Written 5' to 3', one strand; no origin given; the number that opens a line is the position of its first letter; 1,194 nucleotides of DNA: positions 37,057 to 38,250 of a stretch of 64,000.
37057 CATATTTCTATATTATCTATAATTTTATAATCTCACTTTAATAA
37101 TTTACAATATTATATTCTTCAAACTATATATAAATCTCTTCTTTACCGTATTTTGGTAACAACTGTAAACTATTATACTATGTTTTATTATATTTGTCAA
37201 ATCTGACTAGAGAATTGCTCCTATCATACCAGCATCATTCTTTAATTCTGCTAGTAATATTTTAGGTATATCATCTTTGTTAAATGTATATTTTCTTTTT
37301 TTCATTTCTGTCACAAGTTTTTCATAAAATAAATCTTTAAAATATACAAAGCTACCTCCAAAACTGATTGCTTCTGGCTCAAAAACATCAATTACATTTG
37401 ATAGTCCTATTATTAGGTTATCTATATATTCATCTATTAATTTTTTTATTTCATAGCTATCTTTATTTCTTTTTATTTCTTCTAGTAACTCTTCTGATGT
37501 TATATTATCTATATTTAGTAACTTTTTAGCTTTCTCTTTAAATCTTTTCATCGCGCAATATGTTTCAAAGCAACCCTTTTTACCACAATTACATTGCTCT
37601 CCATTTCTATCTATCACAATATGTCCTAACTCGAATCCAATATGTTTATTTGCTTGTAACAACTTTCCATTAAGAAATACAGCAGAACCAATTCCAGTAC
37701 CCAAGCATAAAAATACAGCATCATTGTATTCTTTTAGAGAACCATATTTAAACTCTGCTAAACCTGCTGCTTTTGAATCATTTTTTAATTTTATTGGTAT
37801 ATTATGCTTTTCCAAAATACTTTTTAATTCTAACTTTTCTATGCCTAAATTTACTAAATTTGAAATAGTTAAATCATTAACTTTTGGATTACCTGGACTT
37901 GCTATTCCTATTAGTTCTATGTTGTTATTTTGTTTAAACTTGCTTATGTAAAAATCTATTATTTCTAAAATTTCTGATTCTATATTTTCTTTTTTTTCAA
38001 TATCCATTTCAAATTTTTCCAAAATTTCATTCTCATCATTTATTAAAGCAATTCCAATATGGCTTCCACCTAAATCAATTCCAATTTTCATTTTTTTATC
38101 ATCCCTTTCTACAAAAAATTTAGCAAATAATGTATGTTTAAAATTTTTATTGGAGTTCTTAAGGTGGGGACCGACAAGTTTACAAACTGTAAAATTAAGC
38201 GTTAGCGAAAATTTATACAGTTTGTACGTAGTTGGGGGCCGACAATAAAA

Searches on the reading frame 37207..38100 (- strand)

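Call 32: search_protein_families(library=pfam, proteins=[window:37207-38100:-])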
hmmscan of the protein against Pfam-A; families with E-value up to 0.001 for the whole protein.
window:37207-38100:- (297 aa): 1 family
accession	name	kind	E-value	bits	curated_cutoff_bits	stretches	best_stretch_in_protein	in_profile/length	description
PF00480.26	ROK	-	1.4e-49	169.7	22.9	1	6-296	2-288/294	ROK family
